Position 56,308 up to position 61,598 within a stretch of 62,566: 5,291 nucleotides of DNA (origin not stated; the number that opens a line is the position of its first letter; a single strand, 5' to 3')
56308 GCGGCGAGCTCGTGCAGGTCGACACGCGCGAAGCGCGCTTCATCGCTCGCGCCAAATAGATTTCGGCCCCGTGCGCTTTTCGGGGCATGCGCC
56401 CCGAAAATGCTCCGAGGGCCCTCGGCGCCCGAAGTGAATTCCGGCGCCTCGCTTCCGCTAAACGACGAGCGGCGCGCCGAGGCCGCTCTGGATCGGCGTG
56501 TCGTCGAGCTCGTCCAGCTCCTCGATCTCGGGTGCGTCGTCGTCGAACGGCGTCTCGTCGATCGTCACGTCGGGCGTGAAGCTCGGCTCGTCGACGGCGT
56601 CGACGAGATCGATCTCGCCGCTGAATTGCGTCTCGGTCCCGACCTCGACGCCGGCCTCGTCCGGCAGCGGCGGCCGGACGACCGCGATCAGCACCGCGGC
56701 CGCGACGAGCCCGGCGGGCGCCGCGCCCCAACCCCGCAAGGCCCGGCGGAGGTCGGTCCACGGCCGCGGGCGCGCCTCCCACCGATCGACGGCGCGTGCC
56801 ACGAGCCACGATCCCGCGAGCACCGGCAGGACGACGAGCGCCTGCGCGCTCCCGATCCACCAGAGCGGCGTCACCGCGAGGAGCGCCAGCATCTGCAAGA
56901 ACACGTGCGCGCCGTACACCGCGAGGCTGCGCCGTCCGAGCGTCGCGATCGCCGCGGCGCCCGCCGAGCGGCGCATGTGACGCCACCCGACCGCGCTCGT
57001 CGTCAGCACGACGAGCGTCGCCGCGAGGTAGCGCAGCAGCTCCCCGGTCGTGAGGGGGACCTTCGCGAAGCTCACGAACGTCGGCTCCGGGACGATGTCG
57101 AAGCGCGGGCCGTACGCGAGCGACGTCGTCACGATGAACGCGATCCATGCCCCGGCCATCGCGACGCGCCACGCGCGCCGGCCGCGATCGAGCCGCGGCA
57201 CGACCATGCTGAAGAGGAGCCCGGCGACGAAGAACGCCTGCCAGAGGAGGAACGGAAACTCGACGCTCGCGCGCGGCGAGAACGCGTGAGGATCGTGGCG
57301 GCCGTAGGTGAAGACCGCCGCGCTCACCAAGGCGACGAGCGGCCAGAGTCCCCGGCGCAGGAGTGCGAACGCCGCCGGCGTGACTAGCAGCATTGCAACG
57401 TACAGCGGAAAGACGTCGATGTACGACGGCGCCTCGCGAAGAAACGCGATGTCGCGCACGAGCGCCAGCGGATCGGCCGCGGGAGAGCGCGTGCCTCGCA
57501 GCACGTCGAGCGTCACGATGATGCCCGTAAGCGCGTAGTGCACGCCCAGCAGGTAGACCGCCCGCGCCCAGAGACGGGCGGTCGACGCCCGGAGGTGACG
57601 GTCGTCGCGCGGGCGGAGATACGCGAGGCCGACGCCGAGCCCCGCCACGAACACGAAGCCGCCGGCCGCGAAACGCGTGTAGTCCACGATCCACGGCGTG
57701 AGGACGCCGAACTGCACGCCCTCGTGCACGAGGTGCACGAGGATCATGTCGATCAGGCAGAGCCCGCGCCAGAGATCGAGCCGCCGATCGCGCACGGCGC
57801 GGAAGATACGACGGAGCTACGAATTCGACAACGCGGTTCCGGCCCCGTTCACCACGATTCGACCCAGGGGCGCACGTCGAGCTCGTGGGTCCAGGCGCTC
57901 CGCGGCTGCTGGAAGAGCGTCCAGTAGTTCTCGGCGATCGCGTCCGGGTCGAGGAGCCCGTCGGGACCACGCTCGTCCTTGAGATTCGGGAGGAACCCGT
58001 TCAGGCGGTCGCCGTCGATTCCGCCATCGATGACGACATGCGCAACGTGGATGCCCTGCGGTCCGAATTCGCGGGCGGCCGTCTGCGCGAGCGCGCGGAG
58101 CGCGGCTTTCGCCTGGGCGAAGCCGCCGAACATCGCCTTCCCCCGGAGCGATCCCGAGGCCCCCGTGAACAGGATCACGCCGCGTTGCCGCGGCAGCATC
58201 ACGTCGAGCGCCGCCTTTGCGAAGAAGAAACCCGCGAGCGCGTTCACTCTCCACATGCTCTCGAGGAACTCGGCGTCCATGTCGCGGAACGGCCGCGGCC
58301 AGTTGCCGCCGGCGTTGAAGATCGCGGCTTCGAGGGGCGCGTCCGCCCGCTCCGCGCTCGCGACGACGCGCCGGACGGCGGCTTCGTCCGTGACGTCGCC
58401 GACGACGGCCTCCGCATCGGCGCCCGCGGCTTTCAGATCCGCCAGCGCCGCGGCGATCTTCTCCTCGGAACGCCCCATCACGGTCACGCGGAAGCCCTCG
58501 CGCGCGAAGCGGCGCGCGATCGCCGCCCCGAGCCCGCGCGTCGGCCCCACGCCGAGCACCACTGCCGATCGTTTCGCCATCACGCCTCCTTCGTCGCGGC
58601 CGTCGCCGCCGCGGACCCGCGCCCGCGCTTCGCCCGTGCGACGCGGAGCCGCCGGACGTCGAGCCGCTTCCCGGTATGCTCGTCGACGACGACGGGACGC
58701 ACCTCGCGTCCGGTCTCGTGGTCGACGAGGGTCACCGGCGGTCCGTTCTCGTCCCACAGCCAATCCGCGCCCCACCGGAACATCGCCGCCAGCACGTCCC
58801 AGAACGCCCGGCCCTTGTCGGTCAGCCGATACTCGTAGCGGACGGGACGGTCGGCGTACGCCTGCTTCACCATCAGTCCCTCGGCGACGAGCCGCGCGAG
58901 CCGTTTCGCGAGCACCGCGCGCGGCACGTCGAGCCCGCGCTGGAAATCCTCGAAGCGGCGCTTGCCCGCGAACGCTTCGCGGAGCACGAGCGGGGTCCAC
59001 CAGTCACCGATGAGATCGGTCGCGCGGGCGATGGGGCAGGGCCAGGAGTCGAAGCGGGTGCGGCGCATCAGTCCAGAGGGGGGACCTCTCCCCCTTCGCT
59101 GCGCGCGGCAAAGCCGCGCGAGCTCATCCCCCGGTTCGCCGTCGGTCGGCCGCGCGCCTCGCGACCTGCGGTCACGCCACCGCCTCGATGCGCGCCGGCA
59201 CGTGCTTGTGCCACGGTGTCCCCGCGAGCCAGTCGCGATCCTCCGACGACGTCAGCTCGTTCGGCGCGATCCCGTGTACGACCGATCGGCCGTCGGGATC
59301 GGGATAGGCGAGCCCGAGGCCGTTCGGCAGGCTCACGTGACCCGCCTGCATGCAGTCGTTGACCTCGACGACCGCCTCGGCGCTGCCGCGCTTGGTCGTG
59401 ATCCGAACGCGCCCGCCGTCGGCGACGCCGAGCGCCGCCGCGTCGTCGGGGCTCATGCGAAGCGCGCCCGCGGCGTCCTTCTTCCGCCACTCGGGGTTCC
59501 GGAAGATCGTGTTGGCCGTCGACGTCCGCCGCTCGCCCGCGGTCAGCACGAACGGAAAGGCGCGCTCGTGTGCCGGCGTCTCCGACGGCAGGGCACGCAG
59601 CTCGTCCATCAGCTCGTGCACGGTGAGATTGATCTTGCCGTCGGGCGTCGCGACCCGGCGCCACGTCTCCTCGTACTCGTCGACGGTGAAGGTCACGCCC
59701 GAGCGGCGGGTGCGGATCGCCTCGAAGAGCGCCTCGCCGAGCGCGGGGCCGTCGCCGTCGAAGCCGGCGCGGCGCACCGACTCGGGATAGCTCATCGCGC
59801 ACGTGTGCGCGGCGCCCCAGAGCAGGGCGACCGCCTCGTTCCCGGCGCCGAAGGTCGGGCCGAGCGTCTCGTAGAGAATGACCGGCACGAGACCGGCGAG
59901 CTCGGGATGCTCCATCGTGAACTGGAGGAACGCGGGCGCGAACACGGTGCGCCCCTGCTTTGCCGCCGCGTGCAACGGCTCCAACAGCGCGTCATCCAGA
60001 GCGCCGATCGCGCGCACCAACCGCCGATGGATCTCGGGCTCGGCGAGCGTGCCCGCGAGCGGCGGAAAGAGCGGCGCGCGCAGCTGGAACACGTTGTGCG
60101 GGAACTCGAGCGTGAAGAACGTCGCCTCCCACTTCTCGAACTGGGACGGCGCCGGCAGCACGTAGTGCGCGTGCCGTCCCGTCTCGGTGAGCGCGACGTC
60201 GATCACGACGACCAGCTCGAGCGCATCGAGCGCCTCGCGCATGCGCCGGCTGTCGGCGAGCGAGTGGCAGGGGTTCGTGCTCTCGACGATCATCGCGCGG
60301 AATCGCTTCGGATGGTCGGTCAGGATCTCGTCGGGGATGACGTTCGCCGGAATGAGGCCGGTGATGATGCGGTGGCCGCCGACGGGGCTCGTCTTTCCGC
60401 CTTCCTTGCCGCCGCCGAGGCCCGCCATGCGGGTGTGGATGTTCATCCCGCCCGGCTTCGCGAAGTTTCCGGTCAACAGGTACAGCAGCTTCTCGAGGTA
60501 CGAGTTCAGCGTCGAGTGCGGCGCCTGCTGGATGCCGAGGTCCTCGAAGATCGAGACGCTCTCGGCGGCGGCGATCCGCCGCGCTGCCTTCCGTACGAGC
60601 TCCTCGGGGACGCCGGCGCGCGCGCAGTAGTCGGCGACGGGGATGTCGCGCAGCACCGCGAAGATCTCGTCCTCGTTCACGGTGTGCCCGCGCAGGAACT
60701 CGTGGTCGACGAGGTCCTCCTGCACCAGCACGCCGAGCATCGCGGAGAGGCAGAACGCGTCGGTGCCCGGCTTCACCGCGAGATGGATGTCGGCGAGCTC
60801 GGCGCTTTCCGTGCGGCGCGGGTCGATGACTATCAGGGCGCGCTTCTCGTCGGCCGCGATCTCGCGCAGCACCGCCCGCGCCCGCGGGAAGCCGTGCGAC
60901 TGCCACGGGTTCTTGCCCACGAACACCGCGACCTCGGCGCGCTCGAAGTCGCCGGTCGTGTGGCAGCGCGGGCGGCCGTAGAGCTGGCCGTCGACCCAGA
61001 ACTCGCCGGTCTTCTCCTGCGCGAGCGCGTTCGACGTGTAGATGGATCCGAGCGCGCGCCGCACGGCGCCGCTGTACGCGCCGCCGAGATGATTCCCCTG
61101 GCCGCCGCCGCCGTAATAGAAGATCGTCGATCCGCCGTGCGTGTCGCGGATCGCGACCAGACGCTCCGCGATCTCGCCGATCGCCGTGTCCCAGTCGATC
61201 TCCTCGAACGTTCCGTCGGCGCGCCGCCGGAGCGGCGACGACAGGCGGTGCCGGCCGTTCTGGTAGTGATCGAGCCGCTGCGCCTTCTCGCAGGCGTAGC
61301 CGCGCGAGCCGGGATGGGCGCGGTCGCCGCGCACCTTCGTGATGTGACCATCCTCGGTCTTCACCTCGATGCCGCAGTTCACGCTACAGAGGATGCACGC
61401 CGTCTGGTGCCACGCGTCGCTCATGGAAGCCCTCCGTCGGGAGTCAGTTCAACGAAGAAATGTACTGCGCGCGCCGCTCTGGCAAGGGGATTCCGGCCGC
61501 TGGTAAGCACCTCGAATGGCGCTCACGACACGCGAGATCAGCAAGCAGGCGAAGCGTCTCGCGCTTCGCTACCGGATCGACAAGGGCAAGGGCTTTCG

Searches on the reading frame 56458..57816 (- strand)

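Call 73: search_protein_families(library=pfam, proteins=[window:56458-57816:-], max_evalue=0.001)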
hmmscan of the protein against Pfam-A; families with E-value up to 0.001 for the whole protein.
window:56458-57816:- (452 aa): 3 families
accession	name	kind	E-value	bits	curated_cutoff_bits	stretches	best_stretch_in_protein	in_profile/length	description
PF10129.15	OpgC_C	-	1e-30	107.4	21.4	1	9-346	1-356/358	OpgC protein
PF01757.29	Acyl_transf_3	-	3.5e-11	43.2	31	1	12-340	3-325/326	Acyltransferase domain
PF07786.18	HGSNAT_cat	-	3.1e-06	27.3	22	1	9-99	1-89/222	Heparan-alpha-glucosaminide N-acetyltransferase, catalytic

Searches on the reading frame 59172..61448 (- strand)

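Call 73: search_protein_families(library=pfam, proteins=[window:59172-61448:-], max_evalue=0.001)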
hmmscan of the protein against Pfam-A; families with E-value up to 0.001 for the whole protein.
window:59172-61448:- (758 aa): 3 families
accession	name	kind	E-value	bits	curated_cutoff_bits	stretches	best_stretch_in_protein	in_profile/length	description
PF00384.28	Molybdopterin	-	1.4e-27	97.1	24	1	68-442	1-319/353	Molybdopterin oxidoreductase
PF01568.27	Molydop_binding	-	6.3e-18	65.3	26.8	1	633-751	1-110/110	Molydopterin dinucleotide binding domain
PF04879.21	Molybdop_Fe4S4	-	4.6e-15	55.8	22.7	1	12-64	2-54/55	Molybdopterin oxidoreductase Fe4S4 domain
